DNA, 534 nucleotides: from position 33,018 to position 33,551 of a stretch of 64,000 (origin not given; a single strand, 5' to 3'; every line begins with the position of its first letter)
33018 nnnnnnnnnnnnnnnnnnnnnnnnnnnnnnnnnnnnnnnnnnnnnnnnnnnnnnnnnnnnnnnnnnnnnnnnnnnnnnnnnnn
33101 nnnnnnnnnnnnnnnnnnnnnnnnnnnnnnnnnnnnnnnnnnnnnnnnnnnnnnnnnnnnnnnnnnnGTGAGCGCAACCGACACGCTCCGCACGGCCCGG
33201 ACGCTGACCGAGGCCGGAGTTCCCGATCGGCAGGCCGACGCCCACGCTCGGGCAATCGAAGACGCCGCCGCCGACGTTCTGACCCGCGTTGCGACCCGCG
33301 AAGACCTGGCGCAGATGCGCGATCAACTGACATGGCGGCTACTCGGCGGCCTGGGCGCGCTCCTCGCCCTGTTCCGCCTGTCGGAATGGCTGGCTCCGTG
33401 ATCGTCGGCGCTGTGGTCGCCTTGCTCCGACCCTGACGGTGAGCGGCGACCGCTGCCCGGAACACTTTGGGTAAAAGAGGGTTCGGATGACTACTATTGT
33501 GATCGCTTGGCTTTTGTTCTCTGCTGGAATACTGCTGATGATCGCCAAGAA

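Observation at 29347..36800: Accessory/mobile patch: AAA-ATPase/PD-(D/E)XK gene, IS, RHH+DUF1640 pair, AT-rich micro-ORF, truncated integrase, DUF1640 fragment and MITE-flanked antiporter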

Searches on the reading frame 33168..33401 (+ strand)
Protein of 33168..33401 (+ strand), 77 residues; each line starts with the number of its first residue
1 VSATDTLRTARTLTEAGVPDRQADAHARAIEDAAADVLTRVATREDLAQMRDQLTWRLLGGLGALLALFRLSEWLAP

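Call 3: search_protein_families(library=pfam, proteins=[window:33168-33401:+], max_evalue=0.01)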
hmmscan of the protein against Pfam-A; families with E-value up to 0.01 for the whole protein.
window:33168-33401:+ (77 aa): 1 family
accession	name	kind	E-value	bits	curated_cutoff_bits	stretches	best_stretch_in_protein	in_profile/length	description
PF07798.16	CCDC90-like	-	0.0048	17.2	33.5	1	5-43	2-40/175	Coiled-coil domain-containing protein 90-like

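Call 7: search_protein_families(library=ncbifam, proteins=[window:33168-33401:+], max_evalue=0.01)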
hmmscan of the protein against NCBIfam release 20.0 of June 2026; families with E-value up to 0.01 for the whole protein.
window:33168-33401:+ (77 aa): 0 families

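Call 8: search_protein_families(library=padloc, proteins=[window:33168-33401:+], max_evalue=0.01)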
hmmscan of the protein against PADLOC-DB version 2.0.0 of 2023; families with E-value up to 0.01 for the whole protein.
window:33168-33401:+ (77 aa): 0 families

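Call 9: search_protein_families(library=phrogs, proteins=[window:33168-33401:+], max_evalue=0.01)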
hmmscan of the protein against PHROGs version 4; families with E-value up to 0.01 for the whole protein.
window:33168-33401:+ (77 aa): 1 family
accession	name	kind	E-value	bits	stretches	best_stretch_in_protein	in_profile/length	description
phrog_17872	-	unknown function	0.00025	22.5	1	3-58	5-58/100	-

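Call 10: find_encoding_contigs(protein=window:33168-33401:+, flank=10000, max_places=10)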
Protein window:33168-33401:+ (77 aa): no gene with exactly this product is on record in the collection.

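Call 30: find_homologous_proteins(query=window:33168-33401:+, max_evalue=0.001)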
Query window:33168-33401:+ (77 aa): 48 proteins with E <= 0.001 among 54 candidates.
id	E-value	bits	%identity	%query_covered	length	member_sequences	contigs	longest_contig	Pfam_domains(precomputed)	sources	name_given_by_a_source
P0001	4.5e-40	152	100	100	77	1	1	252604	-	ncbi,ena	-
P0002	8.7e-39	148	97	100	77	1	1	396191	-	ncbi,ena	-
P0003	6.2e-33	129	86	100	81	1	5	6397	-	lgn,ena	-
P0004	1.0e-32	129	85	100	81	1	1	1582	-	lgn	-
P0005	1.2e-32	129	86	100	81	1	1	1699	-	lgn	-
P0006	4.4e-28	114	76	97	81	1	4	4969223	-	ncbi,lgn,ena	-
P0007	7.8e-27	110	75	100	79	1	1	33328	-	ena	-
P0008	3.7e-24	102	71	99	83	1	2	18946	-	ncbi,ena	-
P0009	1.7e-21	93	69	97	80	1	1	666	-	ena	-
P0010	1.8e-20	90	65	97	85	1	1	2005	-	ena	-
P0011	2.9e-20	89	67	96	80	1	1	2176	-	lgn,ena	-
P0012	3.2e-20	89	67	96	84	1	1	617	-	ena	-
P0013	4.1e-20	89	64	96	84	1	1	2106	-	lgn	-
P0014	7.6e-20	88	68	100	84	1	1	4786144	-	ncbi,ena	-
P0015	4.0e-19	86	60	99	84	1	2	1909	-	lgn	-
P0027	3.1e-12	64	59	92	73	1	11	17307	-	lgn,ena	-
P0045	1.5e-8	52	52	90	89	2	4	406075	PF07798.17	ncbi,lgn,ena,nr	ncbi:MAG: hypothetical protein OXH32_08540 [Acidobacteria bacterium]|nr:hypothetical protein [Acidob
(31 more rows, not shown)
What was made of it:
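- On DUF1640 / CCDC90-like (PF07798): One homologue (P0045) has a precomputed PF07798 hit (call 30).
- A 97%-identical DUF1640 protein exists on another 396-kb contig (call 30).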

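Call 31: find_encoding_contigs(protein=P0001, flank=10000, max_places=5)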
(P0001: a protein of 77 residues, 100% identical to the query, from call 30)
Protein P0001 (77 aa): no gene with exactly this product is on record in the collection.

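Call 32: find_encoding_contigs(protein=P0002, flank=10000, max_places=5)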
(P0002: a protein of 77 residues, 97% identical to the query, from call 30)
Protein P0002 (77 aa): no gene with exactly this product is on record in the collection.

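Call 33: find_encoding_contigs(protein=P0006, flank=8000, max_places=6)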
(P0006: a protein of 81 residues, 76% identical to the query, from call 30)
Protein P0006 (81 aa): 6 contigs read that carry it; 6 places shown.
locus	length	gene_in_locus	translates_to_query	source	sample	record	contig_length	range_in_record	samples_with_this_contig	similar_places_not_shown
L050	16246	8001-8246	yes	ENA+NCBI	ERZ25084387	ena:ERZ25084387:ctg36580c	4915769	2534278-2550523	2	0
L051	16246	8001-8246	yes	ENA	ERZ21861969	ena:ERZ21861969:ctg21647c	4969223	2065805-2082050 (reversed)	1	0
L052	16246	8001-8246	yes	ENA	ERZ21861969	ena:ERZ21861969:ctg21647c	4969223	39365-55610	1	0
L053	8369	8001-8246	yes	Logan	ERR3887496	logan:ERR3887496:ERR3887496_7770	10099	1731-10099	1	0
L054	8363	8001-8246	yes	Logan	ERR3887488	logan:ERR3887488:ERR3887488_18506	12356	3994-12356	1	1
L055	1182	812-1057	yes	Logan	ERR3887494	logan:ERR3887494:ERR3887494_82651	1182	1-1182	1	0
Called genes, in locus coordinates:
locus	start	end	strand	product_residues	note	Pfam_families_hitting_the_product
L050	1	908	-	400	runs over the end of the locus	PF10509:GalKase_gal_bdg, PF00288:GHMP_kinases_N, PF08544:GHMP_kinases_C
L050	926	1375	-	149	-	PF06445:GyrI-like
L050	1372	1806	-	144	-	PF01850:PIN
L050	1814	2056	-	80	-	PF22513:FitA-like_RHH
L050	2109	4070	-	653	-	PF02838:Glyco_hydro_20b, PF00728:Glyco_hydro_20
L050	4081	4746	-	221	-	PF00903:Glyoxalase, PF13669:Glyoxalase_4 (faint)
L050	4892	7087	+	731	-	PF23139:OB_YrrC, PF12826:HHH_2 (weak), PF14520:HHH_5, PF14490:HHH_RecD2, PF13245:AAA_19, PF13604:AAA_30, PF18335:SH3_13, PF13538:UvrD_C_2, +4 more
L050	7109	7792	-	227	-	-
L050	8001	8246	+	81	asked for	-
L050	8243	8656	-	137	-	PF01850:PIN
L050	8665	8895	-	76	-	PF04014:MazE_antitoxin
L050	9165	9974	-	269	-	-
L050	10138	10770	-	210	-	-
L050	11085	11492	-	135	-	PF01850:PIN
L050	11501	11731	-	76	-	PF04014:MazE_antitoxin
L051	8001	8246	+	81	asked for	-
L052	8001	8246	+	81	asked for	-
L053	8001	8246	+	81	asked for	-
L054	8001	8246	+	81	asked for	-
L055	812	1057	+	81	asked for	-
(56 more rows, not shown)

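Call 51: find_encoding_contigs(protein=P0003, flank=8000, max_places=6)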
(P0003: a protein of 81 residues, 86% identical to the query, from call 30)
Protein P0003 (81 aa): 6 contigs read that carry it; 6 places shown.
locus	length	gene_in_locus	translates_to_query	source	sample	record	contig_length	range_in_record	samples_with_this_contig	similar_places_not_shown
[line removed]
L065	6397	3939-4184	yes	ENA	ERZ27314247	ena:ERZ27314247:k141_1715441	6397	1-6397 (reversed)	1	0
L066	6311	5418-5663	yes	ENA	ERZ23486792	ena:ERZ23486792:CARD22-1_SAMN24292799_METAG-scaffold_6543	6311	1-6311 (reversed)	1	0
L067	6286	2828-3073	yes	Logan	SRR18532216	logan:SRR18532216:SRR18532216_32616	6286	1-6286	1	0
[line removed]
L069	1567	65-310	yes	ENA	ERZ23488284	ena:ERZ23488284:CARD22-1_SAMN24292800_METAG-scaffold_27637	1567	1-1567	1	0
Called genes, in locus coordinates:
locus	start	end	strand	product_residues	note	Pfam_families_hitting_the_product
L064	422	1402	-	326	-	PF26745:SPM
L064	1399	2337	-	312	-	-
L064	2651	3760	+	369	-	PF03090:Replicase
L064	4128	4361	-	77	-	-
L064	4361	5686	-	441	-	PF03389:MobA_MobL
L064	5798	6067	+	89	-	-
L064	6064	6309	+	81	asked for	-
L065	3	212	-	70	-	?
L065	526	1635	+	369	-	PF03090:Replicase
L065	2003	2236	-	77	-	-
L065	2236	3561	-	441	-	PF03389:MobA_MobL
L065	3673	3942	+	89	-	-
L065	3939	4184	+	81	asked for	-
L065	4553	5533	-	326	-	PF26745:SPM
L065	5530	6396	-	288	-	?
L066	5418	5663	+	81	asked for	-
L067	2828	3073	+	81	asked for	-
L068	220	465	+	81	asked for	-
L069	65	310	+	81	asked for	-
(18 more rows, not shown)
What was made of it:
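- DUF1640 homologues sit in VapBC-rich islands and on a small plasmid (calls 33, 51).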

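Call 54: search_protein_families(library=pfam, proteins=[L064:5798-6067:+, L064:422-1402:-, L064:1399-2337:-], max_evalue=1)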
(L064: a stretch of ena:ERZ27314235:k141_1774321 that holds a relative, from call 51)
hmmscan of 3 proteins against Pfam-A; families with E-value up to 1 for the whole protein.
L064:5798-6067:+ (89 aa): 5 families
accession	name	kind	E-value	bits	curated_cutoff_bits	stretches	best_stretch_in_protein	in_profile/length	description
PF12958.12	DUF3847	-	1.3e-05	25.6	40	1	5-53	3-51/81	Protein of unknown function (DUF3847)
PF04977.20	DivIC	-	0.058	13.7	28.9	1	2-32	24-54/80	Septum formation initiator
PF16526.10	CLZ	-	0.11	13.3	26.7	1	5-42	27-64/71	C-terminal leucine zipper domain of cyclic nucleotide-gated channels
PF10186.14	ATG14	-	0.59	9.6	33.2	1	3-44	63-104/347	Vacuolar sorting 38 and autophagy-related subunit 14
PF22215.1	MLKL_N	-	0.86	9.6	27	0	32-73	21-62/142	Mixed lineage kinase domain-like N-terminal domain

L064:422-1402:- (326 aa): 2 families
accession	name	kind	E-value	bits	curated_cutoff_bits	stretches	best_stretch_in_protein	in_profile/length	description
PF13202.12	EF-hand_5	-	0.012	15.5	25.9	0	165-174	7-16/25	EF hand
PF13405.12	EF-hand_6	-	0.25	11.7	25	0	185-199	4-18/30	EF-hand domain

L064:1399-2337:- (312 aa): 0 families

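Call 62: search_dna_similar(query=window:33168-33401:+, collection=plasmids, mode=protein, max_evalue=0.01, max_rows=25)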
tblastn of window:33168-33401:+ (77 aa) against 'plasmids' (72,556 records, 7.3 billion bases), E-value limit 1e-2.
No match.
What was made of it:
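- Tried and rejected: Plasmid database with DUF1640: nothing (call 62).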

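Call 72: find_encoding_contigs(protein=P0027, flank=6000, max_places=8)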
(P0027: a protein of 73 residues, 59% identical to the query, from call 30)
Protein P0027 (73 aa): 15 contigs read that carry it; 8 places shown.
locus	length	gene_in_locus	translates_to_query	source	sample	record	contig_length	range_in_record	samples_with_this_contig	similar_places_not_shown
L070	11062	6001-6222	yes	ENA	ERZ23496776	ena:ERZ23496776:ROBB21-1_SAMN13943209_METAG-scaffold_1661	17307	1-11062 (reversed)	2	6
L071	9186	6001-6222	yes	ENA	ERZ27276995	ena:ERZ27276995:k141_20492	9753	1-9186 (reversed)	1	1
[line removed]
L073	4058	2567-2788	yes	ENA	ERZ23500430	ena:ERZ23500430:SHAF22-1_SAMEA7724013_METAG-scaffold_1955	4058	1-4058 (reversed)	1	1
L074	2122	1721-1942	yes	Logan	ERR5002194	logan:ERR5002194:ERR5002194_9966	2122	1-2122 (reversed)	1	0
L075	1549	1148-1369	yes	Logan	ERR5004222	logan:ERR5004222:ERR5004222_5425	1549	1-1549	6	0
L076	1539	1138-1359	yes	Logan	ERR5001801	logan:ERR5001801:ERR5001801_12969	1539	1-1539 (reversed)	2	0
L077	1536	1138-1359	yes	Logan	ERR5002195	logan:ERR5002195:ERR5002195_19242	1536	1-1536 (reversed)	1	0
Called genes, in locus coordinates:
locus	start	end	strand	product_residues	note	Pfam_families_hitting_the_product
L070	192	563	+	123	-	-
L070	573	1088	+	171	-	-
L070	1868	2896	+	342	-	-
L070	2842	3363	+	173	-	-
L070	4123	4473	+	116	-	-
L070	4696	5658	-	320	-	PF00589:Phage_integrase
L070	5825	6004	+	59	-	-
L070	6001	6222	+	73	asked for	-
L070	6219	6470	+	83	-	-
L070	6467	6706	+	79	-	-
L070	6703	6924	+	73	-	-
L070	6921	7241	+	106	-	-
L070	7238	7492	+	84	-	-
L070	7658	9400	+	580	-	-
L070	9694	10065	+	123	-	-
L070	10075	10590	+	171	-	-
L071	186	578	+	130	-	-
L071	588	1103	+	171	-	PF13384:HTH_23 (weak)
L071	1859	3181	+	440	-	-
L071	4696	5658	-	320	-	PF00589:Phage_integrase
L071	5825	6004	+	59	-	-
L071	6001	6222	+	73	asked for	-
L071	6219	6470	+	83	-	-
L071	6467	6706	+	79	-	-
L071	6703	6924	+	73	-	-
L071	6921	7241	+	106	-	-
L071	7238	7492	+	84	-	-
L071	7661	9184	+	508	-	?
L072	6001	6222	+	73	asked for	-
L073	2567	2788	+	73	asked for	-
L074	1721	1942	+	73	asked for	-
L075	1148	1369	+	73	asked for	-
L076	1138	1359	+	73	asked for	-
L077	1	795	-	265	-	?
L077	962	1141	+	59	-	-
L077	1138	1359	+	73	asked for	-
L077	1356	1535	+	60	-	?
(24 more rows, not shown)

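Call 75: search_protein_families(library=phrogs, proteins=[L070:7658-9400:+, L070:1868-2896:+, L070:2842-3363:+, L070:4123-4473:+, L070:192-563:+, L070:573-1088:+, L070:6219-6470:+, L070:6921-7241:+, L071:1859-3181:+, L070:5825-6004:+], max_evalue=0.001)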
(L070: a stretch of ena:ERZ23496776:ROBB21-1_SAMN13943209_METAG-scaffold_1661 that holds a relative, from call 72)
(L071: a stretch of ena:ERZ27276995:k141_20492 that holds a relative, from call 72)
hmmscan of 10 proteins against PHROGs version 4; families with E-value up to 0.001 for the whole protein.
L070:7658-9400:+ (580 aa): 0 families

L070:1868-2896:+ (342 aa): 0 families

L070:2842-3363:+ (173 aa): 0 families

L070:4123-4473:+ (116 aa): 0 families

L070:192-563:+ (123 aa): 0 families

L070:573-1088:+ (171 aa): 2 families
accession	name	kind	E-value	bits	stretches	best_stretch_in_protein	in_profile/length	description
phrog_7344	-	head and packaging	5.8e-06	27.6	1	11-58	11-59/161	terminase small subunit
phrog_2538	-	head and packaging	0.00027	22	1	16-59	6-50/129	terminase small subunit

L070:6219-6470:+ (83 aa): 0 families

L070:6921-7241:+ (106 aa): 0 families

L071:1859-3181:+ (440 aa): 0 families

L070:5825-6004:+ (59 aa): 0 families

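Call 76: search_protein_families(library=pfam, proteins=[L070:7658-9400:+, L071:1859-3181:+, L070:1868-2896:+, L070:573-1088:+, L070:192-563:+, L070:4123-4473:+, L070:4696-5658:-], max_evalue=0.05)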
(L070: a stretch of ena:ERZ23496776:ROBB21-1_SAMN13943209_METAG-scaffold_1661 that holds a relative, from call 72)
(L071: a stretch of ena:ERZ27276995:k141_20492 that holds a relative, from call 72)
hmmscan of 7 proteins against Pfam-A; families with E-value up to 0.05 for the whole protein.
L070:7658-9400:+ (580 aa): 1 family
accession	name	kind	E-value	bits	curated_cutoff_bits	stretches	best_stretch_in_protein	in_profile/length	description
PF07793.16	DUF1631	-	0.00092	18.2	33.7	1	53-166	193-286/741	Protein of unknown function (DUF1631)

L071:1859-3181:+ (440 aa): 5 families
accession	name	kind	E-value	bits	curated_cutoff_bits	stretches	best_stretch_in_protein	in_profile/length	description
PF13688.12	Reprolysin_5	-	4.5e-05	24.2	27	1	212-265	143-190/196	Metallo-peptidase family M12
PF13574.12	Reprolysin_2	-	0.0024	18.2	27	1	214-263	129-177/195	Metallo-peptidase family M12B Reprolysin-like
PF13583.11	Reprolysin_4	-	0.0024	18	22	1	212-263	137-180/203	Metallo-peptidase family M12B Reprolysin-like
PF13582.12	Reprolysin_3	-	0.0083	17.1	22.4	1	195-227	93-123/123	Metallo-peptidase family M12B Reprolysin-like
PF10462.15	Peptidase_M66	-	0.011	15.1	20.6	1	209-245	191-226/306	Peptidase M66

L070:1868-2896:+ (342 aa): 7 families
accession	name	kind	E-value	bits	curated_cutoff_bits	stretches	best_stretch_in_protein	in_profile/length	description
PF13688.12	Reprolysin_5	-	4.4e-05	24.2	27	1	182-272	106-169/196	Metallo-peptidase family M12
PF13583.11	Reprolysin_4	-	0.0021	18.2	22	1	233-262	137-155/203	Metallo-peptidase family M12B Reprolysin-like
PF10462.15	Peptidase_M66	-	0.0025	17.3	20.6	1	230-262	191-223/306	Peptidase M66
PF13582.12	Reprolysin_3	-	0.0049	17.8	22.4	1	231-248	107-123/123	Metallo-peptidase family M12B Reprolysin-like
PF00413.30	Peptidase_M10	-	0.0062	16.9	24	1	229-251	106-128/159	Matrixin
PF13574.12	Reprolysin_2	-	0.0073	16.6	27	1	232-255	126-149/195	Metallo-peptidase family M12B Reprolysin-like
PF01400.30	Astacin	-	0.026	14.6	22.5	1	231-257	78-103/189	Astacin (Peptidase family M12A)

L070:573-1088:+ (171 aa): 4 families
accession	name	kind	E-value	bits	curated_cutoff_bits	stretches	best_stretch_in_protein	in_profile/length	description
PF13384.12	HTH_23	-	3.7e-05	23.8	24.6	1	18-49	8-39/50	Homeodomain-like domain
PF13518.12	HTH_28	-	0.00032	21.1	25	1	17-49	2-34/52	Helix-turn-helix domain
PF13551.12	HTH_29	-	0.00095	19.7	28.1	1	19-50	3-35/64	Winged helix-turn helix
PF08281.18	Sigma70_r4_2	-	0.0056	16.7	25.7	1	12-47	10-46/54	Sigma-70, region 4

L070:192-563:+ (123 aa): 0 families

L070:4123-4473:+ (116 aa): 0 families

L070:4696-5658:- (320 aa): 3 families
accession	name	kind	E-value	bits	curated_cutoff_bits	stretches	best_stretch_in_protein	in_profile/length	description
PF00589.27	Phage_integrase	-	7.8e-12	45.7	27.1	1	135-302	11-167/172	Phage integrase family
PF13495.12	Phage_int_SAM_4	-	0.0078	17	27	1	30-86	13-71/85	Phage integrase, N-terminal SAM-like domain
PF02899.23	Phage_int_SAM_1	-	0.01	16.5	22.3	1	28-86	11-72/83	Phage integrase, N-terminal SAM-like domain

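Call 81: find_related_loci(query=A6, collection=metagenome_contigs, flank=4000)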
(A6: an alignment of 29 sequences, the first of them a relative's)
Query A6 (77 aa) in metagenome_contigs; peptide patterns used: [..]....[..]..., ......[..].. (x = any residue, [..] = any of these).
129 stretches matched a pattern; 10 encode a relative of the query (tblastn E <= 1e-3); 10 distinct loci.
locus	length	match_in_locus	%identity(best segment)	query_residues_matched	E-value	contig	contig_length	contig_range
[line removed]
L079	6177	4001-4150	52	5-54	7e-12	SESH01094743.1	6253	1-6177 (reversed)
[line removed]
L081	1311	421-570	52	5-54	2e-10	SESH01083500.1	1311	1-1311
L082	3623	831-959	56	5-47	3e-10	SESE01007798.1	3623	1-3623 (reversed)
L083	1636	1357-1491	49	3-47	2e-8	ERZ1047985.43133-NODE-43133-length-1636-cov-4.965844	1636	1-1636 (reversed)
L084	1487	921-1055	49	3-47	2e-8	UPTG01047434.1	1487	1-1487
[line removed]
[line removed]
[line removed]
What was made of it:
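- Tried and rejected: Metagenome scan with the DUF1640 alignment: only 10 distant loci (call 81).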

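Call 95: predict_structure(alignment_id=A6)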
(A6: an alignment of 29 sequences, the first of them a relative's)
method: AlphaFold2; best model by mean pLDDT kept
length: 77 residues; sequences in the alignment: 29
mean_pLDDT: 82.1   pTM: 0.39
mean pLDDT of the five models: 82.1, 72.4, 71.4, 69.8, 68.2
residues with pLDDT >= 90: 24; 70-90: 39; 50-70: 14; < 50: 0
segments of 3 or more residues with pLDDT < 50: none
pLDDT, mean of each block of 10 residues (from residue 1): 73 67 76 83 87 93 94 84
secondary structure, 60 per line:
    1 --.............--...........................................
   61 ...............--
elements in order: H3-15 H18-75
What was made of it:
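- On DUF1640 / CCDC90-like (PF07798): Helical model with a hydrophobic C-terminus (call 95).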
